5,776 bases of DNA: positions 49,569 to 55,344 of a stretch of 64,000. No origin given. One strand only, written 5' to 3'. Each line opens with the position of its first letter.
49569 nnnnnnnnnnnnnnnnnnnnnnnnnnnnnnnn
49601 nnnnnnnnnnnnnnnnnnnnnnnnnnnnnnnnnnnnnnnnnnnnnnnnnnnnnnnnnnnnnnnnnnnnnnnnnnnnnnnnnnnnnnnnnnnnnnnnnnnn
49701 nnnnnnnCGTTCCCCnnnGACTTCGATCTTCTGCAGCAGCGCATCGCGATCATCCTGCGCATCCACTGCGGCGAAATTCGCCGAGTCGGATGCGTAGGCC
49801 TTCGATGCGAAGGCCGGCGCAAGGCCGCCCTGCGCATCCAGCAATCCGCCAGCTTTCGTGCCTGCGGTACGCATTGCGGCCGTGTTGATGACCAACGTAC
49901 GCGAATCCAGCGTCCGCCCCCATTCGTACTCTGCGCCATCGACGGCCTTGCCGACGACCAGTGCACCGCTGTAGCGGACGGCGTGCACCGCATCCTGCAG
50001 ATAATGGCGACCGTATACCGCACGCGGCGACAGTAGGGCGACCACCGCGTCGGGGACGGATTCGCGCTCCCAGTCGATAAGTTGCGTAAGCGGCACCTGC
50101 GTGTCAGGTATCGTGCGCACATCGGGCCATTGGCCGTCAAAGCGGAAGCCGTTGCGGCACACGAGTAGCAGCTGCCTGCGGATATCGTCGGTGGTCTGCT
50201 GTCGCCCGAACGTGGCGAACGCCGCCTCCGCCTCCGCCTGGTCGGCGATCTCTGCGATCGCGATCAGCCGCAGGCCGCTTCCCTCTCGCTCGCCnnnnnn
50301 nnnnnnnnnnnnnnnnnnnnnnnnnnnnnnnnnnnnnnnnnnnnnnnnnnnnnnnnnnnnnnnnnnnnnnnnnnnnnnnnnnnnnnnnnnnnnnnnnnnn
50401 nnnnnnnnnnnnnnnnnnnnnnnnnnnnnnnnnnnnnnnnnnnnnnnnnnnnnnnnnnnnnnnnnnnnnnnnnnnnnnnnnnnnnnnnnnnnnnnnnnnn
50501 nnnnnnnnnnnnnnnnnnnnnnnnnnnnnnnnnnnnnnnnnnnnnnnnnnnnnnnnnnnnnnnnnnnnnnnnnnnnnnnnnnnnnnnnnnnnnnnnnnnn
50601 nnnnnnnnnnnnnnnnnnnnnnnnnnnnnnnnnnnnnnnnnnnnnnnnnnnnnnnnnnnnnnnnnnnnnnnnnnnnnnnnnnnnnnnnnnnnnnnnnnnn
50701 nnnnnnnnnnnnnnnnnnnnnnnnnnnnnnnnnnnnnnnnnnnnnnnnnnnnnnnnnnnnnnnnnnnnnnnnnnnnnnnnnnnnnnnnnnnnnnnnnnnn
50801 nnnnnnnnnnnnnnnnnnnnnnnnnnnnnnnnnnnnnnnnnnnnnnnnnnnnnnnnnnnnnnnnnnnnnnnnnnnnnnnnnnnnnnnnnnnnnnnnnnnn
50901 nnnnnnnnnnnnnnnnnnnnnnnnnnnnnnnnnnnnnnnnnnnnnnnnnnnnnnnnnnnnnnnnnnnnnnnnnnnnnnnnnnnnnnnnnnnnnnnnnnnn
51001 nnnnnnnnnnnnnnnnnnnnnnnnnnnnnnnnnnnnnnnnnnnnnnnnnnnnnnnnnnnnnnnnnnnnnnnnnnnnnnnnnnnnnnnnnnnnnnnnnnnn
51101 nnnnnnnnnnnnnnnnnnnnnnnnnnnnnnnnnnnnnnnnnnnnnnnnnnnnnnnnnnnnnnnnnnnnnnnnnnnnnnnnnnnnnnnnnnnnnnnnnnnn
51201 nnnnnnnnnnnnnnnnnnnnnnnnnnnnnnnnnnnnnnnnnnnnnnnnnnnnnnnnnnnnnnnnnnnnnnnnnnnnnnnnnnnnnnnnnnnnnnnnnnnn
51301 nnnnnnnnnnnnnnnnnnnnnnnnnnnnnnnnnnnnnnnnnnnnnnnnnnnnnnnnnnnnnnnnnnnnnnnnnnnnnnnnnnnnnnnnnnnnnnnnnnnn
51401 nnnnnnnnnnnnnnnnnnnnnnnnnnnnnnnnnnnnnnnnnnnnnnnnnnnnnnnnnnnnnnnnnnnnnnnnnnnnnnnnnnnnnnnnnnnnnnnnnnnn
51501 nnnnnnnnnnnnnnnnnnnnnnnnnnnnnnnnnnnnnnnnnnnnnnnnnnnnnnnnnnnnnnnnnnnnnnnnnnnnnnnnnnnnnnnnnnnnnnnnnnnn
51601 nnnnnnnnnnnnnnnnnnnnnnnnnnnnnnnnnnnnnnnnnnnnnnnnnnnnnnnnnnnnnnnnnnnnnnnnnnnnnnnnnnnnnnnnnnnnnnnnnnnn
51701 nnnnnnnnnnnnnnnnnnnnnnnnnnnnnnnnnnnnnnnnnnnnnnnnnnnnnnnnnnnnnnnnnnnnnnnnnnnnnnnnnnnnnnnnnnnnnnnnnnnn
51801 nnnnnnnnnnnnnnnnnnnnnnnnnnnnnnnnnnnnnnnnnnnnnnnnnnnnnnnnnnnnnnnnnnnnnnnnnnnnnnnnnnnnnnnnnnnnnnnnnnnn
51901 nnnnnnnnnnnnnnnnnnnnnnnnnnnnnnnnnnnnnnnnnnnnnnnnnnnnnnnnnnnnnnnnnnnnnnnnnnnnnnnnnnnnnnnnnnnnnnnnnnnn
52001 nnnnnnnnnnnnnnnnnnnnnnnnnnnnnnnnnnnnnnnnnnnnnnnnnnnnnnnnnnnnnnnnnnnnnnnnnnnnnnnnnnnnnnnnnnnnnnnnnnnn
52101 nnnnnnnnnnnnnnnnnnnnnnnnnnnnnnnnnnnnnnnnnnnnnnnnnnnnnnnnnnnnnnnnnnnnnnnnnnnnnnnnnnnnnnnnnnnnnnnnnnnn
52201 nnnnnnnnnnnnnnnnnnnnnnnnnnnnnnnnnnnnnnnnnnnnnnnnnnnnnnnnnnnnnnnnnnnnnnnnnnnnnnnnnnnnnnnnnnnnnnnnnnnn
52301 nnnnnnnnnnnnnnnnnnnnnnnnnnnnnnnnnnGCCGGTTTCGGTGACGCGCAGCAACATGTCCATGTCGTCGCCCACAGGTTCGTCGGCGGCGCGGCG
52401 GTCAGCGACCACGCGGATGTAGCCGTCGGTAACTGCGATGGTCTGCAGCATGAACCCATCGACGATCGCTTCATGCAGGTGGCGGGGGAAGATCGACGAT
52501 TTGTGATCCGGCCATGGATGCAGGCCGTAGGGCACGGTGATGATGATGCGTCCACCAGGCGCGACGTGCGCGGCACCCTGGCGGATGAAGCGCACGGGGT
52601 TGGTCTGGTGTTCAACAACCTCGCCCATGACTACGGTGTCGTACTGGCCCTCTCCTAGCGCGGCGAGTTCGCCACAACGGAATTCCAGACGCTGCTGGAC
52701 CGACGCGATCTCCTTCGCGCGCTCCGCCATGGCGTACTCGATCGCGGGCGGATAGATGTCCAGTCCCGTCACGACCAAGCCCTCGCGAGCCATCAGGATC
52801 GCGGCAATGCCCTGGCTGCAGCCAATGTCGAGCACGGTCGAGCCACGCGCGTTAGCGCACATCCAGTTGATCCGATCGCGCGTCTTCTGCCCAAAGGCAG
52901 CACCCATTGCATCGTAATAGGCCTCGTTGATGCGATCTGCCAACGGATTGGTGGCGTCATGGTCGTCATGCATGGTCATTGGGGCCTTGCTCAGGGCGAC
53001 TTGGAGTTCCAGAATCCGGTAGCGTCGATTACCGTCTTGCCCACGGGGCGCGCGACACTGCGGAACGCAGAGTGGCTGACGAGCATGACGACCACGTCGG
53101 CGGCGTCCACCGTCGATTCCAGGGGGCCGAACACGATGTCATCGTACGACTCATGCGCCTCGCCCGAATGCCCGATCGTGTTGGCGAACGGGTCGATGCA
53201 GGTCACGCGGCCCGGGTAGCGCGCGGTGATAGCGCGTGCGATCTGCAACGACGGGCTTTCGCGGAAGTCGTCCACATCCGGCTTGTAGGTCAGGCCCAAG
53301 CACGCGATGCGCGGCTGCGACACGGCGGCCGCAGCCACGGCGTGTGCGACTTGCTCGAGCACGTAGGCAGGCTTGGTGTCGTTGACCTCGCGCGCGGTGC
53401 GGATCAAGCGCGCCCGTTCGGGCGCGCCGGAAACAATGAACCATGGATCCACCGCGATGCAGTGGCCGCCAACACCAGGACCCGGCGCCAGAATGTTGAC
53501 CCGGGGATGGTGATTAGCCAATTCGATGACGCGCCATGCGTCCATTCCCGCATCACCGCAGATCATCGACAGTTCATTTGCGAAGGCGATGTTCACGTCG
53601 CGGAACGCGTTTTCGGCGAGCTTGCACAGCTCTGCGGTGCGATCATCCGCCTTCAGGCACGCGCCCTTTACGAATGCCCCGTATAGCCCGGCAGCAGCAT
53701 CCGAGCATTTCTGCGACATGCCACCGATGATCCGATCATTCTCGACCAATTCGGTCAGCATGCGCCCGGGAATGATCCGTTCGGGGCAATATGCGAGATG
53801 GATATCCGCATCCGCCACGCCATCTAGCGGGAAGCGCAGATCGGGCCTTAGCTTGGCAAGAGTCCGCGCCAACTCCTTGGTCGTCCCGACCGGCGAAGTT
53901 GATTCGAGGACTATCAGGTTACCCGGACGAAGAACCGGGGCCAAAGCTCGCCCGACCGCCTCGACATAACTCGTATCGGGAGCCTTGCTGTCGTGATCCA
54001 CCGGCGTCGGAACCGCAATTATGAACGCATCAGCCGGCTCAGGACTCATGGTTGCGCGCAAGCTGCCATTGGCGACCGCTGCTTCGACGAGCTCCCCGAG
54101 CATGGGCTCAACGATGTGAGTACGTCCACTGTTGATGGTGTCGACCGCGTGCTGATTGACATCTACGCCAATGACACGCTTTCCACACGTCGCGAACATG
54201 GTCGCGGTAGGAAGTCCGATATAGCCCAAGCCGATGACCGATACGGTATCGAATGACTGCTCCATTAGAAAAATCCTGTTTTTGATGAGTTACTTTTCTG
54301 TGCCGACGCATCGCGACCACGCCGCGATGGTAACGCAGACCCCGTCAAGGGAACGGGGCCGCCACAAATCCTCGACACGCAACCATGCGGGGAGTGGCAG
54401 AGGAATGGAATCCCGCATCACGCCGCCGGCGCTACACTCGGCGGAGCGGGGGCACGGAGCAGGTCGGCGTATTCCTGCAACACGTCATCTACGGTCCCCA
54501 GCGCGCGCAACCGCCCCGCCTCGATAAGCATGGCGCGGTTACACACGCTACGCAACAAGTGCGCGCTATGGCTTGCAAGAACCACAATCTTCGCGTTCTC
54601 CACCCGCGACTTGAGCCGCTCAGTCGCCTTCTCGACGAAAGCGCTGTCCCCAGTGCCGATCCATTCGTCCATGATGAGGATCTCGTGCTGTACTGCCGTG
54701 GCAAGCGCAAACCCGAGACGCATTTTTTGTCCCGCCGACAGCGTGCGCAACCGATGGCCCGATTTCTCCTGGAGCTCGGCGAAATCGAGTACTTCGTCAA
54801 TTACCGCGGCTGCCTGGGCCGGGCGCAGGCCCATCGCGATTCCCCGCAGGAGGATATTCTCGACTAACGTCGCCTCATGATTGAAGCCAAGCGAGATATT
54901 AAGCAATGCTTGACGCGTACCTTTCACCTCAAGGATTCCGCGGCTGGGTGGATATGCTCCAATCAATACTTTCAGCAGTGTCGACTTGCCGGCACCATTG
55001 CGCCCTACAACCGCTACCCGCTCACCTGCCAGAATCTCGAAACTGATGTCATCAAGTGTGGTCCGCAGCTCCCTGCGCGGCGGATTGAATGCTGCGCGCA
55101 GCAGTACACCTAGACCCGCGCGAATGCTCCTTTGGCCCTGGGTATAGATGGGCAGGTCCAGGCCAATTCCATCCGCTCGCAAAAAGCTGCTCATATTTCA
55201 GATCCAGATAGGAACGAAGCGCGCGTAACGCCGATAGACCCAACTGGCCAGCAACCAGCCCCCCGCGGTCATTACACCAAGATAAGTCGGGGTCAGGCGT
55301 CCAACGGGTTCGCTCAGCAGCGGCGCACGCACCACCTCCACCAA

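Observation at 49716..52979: Single polypeptide combining a methyltransferase, a ~250-residue coiled coil and a polymerase-type glycosyltransferase: a candidate built-in O-antigen chain terminator and molecular ruler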

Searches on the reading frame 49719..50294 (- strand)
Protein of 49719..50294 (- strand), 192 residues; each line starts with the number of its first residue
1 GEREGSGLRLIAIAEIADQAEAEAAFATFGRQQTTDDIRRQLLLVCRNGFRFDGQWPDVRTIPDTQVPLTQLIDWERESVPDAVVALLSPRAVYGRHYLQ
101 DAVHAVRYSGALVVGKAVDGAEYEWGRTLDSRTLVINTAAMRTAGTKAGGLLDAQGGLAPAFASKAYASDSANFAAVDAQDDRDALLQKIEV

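Call 50: predict_structure(alignment_id=A2)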
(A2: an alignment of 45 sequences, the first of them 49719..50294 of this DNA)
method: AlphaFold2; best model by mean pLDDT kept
length: 192 residues; sequences in the alignment: 45
mean_pLDDT: 94.5   pTM: 0.90
mean pLDDT of the five models: 94.5, 94.2, 94.2, 94.1, 93.5
residues with pLDDT >= 90: 177; 70-90: 10; 50-70: 2; < 50: 3
segments of 3 or more residues with pLDDT < 50: 1-3
pLDDT, mean of each block of 10 residues (from residue 1): 70 97 97 96 97 95 90 96 97 97 98 98 98 98 96 94 97 93 94 78
secondary structure, 60 per line:
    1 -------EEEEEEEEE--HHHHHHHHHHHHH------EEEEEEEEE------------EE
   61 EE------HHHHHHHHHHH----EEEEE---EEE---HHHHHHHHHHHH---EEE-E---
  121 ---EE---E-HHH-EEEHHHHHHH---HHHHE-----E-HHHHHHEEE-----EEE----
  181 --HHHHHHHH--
elements in order: E8-16 H19-31 E38-46 E59-62 H69-79 E84-88 E92-94 H98-109 E113-115 E135-137 H138-144 H148-151 H160-165 E166-168 E174-176 H183-190

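Call 54: fold_search(model_id=the predicted structure, library=pdb)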
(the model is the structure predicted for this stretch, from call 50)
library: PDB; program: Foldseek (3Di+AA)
matches with E <= 10: 1408; with E <= 0.001: 122
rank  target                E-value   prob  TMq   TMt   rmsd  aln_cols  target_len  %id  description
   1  9o4g_B                9.1e-06  1.00  0.47  0.16   5.9       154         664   18  Cryo-EM structure of the CHSY3-CHPF1 chondroitin synthase heterodimer (released 2026-03-04)
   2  8zwp_B                1.2e-05  1.00  0.44  0.34   6.0       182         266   13  Structure-Based Mechanism and Specificity of Human Galactosyltransferase B3GalT5 (released 2025-04-09)
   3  1qg8                  2.2e-05  1.00  0.52  0.43  10.6       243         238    9  NATIVE (MAGNESIUM-CONTAINING) SPSA FROM BACILLUS SUBTILIS (released 2000-04-21)
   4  1h7q                  2.8e-05  1.00  0.55  0.45  10.5       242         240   12  dTDP-MANGANESE COMPLEX OF SPSA FROM BACILLUS SUBTILIS (released 2001-12-13)
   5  1h7l                  3.0e-05  1.00  0.55  0.46  10.3       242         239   11  dTDP-MAGNESIUM COMPLEX OF SPSA FROM BACILLUS SUBTILIS (released 2001-12-13)
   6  6wmo_B                3.2e-05  1.00  0.45  0.30   7.4       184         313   14  Human poly-N-acetyl-lactosamine synthase structure demonstrates a modular assembly of catalytic subsites for GT-A glyc (released 2020-12-02)
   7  8bz7_C                4.6e-05  1.00  0.59  0.22   9.0       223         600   11  Crystal structure of the L. monocytogenes RmlT in complex with TDP-rhamnose (released 2023-12-27)
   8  6h1j_B                4.9e-05  1.00  0.56  0.38  10.3       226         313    8  TarP native (released 2018-09-26)
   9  7jhk_D                4.9e-05  1.00  0.42  0.27   7.5       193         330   13  Structure of human beta 1,3-N-acetylglucosaminyltransferase 2 in unliganded form (released 2020-11-18)
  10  8bz5_C                6.3e-05  1.00  0.61  0.22   5.9       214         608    9  Crystal structure of the L. monocytogenes RmlT in complex with HEPES (released 2023-12-27)
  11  8bz4_A                7.1e-05  1.00  0.57  0.22   8.4       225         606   10  Crystal structure of the apo form of the L. monocytogenes RmlT (released 2023-12-27)
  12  8bz6_B                7.6e-05  1.00  0.56  0.21   6.5       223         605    8  Crystal structure of the L. monocytogenes RmlT in complex with UDP-glucose (released 2023-12-27)
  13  7jhi_C                8.1e-05  1.00  0.44  0.28   7.7       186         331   13  Structure of human beta 1,3-N-acetylglucosaminyltransferase 2 iodide-derivative (released 2020-11-18)
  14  9e92_B                8.6e-05  1.00  0.51  0.26   6.2       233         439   12  Acanthamoeba Polyphaga Mimivirus R699 (released 2025-06-11)
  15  6wmn_A                8.6e-05  1.00  0.45  0.30   7.7       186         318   13  Human poly-N-acetyl-lactosamine synthase structure demonstrates a modular assembly of catalytic subsites for GT-A glyc (released 2020-12-02)
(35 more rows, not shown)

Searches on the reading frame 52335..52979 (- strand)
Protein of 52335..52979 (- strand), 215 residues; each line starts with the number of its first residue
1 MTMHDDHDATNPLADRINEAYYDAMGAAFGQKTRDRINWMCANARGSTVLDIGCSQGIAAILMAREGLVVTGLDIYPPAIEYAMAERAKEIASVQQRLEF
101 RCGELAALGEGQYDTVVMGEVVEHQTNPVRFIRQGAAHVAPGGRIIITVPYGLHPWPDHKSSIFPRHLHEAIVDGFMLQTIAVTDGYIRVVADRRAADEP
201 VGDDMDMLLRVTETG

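Call 76: find_homologous_proteins(query=window:52335-52979:-, max_evalue=1e-10)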
Query window:52335-52979:- (215 aa): 5 proteins with E <= 1e-10 among 747 candidates.
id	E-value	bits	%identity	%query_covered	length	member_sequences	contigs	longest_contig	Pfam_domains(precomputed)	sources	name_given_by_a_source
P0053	1.5e-78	282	62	97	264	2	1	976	PF13847.13,PF13489.13,PF06325.20,PF02353.27,PF05175.21,PF13649.13,PF08241.19,PF08242.19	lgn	-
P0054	5.6e-58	214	48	98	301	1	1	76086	PF07021.19,PF13847.13,PF13489.13,PF02353.27,PF05175.21,PF13649.13,PF08241.19,PF08242.19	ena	-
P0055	1.2e-57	213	51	93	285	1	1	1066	PF13847.13,PF13489.13,PF08003.18,PF02353.27,PF05175.21,PF13649.13,PF02475.24,PF01209.25,PF08241.19,PF08242.19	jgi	-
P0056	1.4e-35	141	38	86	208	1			PF07021.19,PF13847.13,PF13489.13,PF03848.21,PF02353.27,PF05175.21,PF13649.13,PF01209.25,PF08241.19,PF08242.19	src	-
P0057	5.2e-32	130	41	85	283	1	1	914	PF13847.13,PF13489.13,PF05175.21,PF13649.13,PF08241.19,PF08242.19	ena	-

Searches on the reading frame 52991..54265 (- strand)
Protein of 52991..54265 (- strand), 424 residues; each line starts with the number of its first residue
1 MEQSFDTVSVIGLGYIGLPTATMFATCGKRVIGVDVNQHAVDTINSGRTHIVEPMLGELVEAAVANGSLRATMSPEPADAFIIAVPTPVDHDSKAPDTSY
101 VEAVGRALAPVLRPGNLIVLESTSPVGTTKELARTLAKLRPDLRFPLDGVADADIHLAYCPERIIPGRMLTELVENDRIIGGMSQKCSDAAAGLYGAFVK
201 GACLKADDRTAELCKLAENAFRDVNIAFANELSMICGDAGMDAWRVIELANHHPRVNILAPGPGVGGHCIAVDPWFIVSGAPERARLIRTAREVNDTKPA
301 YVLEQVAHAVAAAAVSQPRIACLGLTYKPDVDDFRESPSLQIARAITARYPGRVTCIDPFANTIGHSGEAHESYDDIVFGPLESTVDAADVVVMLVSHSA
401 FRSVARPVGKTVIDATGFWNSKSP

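Call 5: search_protein_families(library=pfam, proteins=[window:52991-54265:-], max_evalue=0.01)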
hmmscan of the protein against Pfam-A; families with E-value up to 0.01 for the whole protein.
window:52991-54265:- (424 aa): 8 families
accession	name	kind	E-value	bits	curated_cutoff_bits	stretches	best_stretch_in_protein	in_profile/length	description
PF03721.20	UDPG_MGDP_dh_N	-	2.4e-51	174.4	27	1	7-190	2-182/187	UDP-glucose/GDP-mannose dehydrogenase family, NAD binding domain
PF00984.24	UDPG_MGDP_dh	-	2.9e-28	98.2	25.4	1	209-296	1-93/94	UDP-glucose/GDP-mannose dehydrogenase family, central domain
PF03720.21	UDPG_MGDP_dh_C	-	4.9e-15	56.2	30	1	321-415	1-97/103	UDP-glucose/GDP-mannose dehydrogenase family, UDP binding domain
PF03446.21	NAD_binding_2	-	1.3e-05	25.7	21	1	8-138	2-109/161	NAD binding domain of 6-phosphogluconate dehydrogenase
PF13481.12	AAA_25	-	5e-05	23.5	27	1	337-400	129-191/195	AAA domain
PF01210.29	NAD_Gly3P_dh_N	-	0.0015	19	23.1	0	8-87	2-79/158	NAD-dependent glycerol-3-phosphate dehydrogenase N-terminus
PF02737.24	3HCDH_N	-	0.0066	16.8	22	0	7-45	1-39/180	3-hydroxyacyl-CoA dehydrogenase, NAD binding domain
PF02826.25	2-Hacid_dh_C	-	0.0073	16.1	25.1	0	6-44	37-75/178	D-isomer specific 2-hydroxyacid dehydrogenase, NAD binding domain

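Call 7: search_protein_families(library=ncbifam, proteins=[window:52991-54265:-], max_evalue=0.01)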
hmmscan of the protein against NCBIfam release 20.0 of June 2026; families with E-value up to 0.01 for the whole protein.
window:52991-54265:- (424 aa): 11 families
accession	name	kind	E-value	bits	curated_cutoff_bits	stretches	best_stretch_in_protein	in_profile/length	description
NF008286.0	PRK11064.1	equivalog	2.3e-176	586.5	459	1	4-419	2-419/420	UDP-N-acetyl-D-mannosamine dehydrogenase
TIGR03026.1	NDP-sugDHase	subfamily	2.4e-116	388.9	189.8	1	7-405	2-395/413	nucleotide sugar dehydrogenase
NF040825.1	UDPMaNacDH_Arch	equivalog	9.2e-102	341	750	1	8-405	3-381/418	UDP-N-acetyl-D-mannosamine dehydrogenase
NF041297.1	UDPGDh_AglM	equivalog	6e-49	167.1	670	1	8-390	3-384/429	UDP-glucose 6-dehydrogenase AglM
NF047673.2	TeichurnBiosyTuaD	equivalog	4.1e-45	154.7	700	1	7-398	3-387/439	UDP-glucose 6-dehydrogenase TuaD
NF011729.0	PRK15182.1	equivalog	1.4e-38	132.8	592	1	8-404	9-394/425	Vi polysaccharide biosynthesis UDP-N-acetylglucosamine C-6 dehydrogenase TviB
NF011631.0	PRK15057.1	equivalog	2.9e-15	56.3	757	1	8-348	3-327/388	UDP-glucose 6-dehydrogenase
NF004943.0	PRK06292.2-1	equivalog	0.00037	19.4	432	1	8-61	174-227/456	dihydrolipoyl dehydrogenase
NF043037.1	ThreonDh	equivalog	0.0015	18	350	1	7-48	4-45/297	L-threonate dehydrogenase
NF012005.0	PRK15461.1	equivalog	0.0043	16.3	348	1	7-47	3-44/298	sulfolactaldehyde 3-reductase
NF004783.0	PRK06129.1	equivalog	0.0091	15.4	347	0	6-65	3-58/315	3-hydroxyacyl-CoA dehydrogenase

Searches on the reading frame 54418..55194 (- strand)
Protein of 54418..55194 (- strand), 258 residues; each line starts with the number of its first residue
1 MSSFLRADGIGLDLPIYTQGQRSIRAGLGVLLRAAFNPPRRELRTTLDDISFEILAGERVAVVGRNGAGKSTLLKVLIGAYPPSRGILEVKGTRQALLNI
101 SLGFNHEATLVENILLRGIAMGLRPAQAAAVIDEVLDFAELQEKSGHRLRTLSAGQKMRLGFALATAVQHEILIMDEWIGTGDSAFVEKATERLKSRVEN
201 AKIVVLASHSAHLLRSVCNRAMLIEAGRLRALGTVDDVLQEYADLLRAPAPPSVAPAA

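Call 5: search_protein_families(library=pfam, proteins=[window:54418-55194:-], max_evalue=0.01)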
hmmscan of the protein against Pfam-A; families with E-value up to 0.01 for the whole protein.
window:54418-55194:- (258 aa): 8 families
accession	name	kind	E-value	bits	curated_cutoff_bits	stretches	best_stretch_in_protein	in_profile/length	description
PF00005.33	ABC_tran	-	9.3e-22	78.5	25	1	47-178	1-135/137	ABC transporter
PF02463.25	SMC_N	-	2.5e-05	24.2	40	0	138-212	123-201/220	RecF/RecN/SMC N terminal domain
PF13173.12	AAA_14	-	0.0002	21.8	27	1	60-142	5-78/129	AAA domain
PF13304.12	AAA_21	-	0.00037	21.1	27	1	61-77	3-19/304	AAA domain, putative AbiEii toxin, Type IV TA system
PF01926.29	MMR_HSR1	-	0.0026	18.3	21.9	1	59-80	1-22/113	50S ribosome-binding GTPase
PF13555.12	AAA_29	-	0.003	17.7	27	1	53-74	18-39/61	P-loop containing region of AAA domain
PF13191.12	AAA_16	-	0.0056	17.6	32.6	0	53-126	18-85/167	AAA ATPase domain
PF03193.22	RsgA_GTPase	-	0.0058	16.9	30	0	53-79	102-128/174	RsgA GTPase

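Call 7: search_protein_families(library=ncbifam, proteins=[window:54418-55194:-], max_evalue=0.01)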
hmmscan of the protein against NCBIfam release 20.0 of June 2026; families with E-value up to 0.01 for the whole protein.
window:54418-55194:- (258 aa): 185 families (the best 25 are shown)
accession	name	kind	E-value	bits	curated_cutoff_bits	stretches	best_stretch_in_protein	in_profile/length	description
NF050108.1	galactan_ABC_ATP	equivalog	3.1e-54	183.7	400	1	12-243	8-241/244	galactan export ABC transporter ATP-binding subunit Wzt/RfbE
NF010065.0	PRK13545.1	equivalog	1e-44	153.2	538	1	42-247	35-239/549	teichoic acids export protein ATP-binding subunit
NF010066.0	PRK13546.1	equivalog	1.8e-36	125.9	320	1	46-247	39-239/264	teichoic acids export ABC transporter ATP-binding subunit TagH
TIGR03375.1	type_I_sec_LssB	subfamily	2.2e-25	89.1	693.1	1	43-242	479-692/696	type I secretion system permease/ATPase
NF010059.0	PRK13536.1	equivalog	1.1e-24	86.8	549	1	45-241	57-264/342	nodulation factor ABC transporter ATP-binding protein NodI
TIGR01288.1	nodI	equivalog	2.9e-24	85.6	424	1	47-241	20-225/303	nodulation factor ABC transporter ATP-binding protein NodI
NF000355.4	ribo_prot_ABC_F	equivalog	2e-23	83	380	1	44-230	15-193/499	ribosomal protection-like ABC-F family protein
NF010060.0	PRK13537.1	equivalog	2e-23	82.8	521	1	44-238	28-233/314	nodulation factor ABC transporter ATP-binding protein NodI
NF010068.0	PRK13548.1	equivalog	1.9e-22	79.7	261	1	41-241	15-233/261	heme ABC transporter ATP-binding protein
TIGR04521.1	ECF_ATPase_2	equivalog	1.9e-22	79.7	330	2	107-245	99-239/279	energy-coupling factor transporter ATPase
TIGR01166.1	cbiO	subfamily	5.2e-22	78.2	211.8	2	108-213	84-189/190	cobalt ABC transporter, ATP-binding protein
TIGR01189.1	ccmA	equivalog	6.3e-22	78.2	131.6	1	40-212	9-188/198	heme ABC exporter ATP-binding protein CcmA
TIGR02673.1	FtsE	equivalog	1.2e-21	77.4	264.85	2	107-227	93-213/214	cell division ATP-binding protein FtsE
NF040873.1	AztA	equivalog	2.4e-21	76.2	220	1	44-219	5-187/191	zinc ABC transporter ATP-binding protein AztA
TIGR01842.1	type_I_sec_PrtD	subfamily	4.9e-21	74.8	510.15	2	36-92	324-379/544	type I secretion system permease/ATPase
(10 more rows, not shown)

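Call 57: list_cluster_members(proteins=[P0001, window:54418-55194:-])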
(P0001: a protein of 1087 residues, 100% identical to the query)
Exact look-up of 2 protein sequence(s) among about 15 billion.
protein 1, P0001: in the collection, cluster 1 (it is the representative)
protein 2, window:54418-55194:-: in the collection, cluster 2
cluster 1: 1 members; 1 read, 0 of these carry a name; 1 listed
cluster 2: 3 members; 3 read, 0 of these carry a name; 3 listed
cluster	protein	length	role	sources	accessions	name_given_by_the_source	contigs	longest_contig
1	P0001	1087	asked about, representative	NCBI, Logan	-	-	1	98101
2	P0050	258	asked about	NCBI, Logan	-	-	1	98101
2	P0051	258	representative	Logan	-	-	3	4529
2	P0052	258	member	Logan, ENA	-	-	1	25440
